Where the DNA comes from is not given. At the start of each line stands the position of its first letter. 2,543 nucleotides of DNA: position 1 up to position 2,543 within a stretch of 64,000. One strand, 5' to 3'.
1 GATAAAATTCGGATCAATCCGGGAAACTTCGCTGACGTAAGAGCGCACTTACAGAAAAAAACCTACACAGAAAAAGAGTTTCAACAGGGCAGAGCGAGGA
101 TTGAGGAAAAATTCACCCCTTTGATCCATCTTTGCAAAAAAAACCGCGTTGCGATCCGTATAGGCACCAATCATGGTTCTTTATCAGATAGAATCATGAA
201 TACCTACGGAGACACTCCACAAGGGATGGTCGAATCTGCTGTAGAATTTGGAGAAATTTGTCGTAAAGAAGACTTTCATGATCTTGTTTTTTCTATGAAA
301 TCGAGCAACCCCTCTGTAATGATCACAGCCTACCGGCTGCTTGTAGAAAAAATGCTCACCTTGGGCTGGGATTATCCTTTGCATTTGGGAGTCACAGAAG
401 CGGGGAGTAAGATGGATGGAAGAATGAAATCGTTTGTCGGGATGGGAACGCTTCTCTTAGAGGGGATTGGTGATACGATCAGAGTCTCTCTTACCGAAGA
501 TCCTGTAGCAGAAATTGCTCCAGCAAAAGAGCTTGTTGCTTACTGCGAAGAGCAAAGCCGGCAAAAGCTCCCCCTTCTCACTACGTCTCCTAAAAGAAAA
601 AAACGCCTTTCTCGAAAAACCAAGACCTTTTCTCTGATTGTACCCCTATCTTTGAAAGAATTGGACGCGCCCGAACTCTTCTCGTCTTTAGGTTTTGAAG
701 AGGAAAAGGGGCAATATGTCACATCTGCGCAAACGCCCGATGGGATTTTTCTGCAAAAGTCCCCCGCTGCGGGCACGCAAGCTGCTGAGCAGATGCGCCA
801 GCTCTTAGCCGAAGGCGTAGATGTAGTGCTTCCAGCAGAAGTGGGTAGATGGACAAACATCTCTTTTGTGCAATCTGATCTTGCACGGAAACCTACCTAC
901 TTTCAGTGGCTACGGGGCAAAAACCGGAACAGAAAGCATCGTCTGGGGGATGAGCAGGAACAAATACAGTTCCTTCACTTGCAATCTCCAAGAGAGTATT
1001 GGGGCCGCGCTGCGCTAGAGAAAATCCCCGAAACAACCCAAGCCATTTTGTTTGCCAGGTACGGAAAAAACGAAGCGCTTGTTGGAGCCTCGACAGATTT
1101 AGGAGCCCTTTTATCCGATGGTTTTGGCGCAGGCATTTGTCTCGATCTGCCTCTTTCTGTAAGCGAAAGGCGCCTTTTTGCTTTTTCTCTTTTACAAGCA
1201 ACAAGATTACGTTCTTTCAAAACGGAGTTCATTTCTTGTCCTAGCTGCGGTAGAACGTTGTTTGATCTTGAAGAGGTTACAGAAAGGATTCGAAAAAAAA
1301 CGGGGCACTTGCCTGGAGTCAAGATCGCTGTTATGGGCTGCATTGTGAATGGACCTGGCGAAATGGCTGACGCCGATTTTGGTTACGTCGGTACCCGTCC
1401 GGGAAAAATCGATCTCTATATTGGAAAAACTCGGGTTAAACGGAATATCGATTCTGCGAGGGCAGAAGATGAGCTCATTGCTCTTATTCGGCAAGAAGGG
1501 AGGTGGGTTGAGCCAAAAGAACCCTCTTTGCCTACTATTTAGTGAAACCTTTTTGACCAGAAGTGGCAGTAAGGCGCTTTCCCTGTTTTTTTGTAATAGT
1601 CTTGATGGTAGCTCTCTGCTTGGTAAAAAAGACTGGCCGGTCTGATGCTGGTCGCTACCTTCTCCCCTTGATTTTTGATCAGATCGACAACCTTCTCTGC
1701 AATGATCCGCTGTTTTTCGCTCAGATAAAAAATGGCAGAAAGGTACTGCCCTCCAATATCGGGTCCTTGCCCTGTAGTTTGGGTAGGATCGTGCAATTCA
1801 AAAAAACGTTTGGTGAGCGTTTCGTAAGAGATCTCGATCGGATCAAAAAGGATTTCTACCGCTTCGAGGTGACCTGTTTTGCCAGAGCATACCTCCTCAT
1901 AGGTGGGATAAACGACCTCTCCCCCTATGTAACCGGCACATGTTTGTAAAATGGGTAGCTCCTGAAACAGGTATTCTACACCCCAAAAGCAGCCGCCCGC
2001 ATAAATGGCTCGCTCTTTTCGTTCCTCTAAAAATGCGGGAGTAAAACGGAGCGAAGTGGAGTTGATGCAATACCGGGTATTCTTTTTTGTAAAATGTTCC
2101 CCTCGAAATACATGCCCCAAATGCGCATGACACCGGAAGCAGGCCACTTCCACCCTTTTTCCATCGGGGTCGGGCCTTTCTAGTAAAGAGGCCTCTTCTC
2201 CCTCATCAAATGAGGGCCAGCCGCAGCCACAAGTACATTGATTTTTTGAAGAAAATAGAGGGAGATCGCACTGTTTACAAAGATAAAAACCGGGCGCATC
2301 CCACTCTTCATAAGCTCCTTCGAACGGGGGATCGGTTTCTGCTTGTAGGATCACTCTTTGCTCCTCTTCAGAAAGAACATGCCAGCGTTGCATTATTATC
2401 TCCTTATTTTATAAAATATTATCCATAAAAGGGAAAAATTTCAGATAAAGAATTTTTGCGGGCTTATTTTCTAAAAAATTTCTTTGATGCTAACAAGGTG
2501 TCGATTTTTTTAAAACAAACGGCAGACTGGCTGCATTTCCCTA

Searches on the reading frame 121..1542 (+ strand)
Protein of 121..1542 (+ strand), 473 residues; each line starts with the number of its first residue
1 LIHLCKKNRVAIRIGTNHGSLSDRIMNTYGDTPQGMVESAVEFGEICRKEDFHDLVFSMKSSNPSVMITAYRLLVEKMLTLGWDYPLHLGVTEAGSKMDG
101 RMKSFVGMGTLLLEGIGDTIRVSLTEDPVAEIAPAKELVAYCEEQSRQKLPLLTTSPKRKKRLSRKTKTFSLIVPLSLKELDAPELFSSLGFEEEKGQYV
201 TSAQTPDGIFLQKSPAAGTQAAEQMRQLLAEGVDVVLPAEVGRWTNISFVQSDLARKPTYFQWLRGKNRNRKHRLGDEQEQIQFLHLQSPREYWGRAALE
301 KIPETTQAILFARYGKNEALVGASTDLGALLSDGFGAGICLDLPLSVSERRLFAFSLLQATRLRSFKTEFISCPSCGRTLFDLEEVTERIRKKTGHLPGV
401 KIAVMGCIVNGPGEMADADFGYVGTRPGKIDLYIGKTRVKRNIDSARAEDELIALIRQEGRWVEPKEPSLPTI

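Call 61: search_protein_families(library=pfam, proteins=[window:121-1542:+], max_evalue=0.00001)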
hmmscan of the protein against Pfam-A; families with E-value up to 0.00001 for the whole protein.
window:121-1542:+ (473 aa): 1 family
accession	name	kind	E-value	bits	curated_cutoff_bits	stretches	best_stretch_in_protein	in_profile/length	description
PF04551.19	GcpE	-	2.6e-85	286.9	32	2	1-147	110-252/343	GcpE protein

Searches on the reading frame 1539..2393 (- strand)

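Call 61: search_protein_families(library=pfam, proteins=[window:1539-2393:-], max_evalue=0.00001)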
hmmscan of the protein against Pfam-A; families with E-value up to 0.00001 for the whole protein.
window:1539-2393:- (284 aa): 2 families
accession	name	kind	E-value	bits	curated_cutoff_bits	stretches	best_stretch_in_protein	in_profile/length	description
PF01625.27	PMSR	-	8.4e-54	182.4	23.7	1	129-277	2-153/153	Peptide methionine sulfoxide reductase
PF01641.26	SelR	-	8.6e-35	119.6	24.9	1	7-119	1-116/116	SelR domain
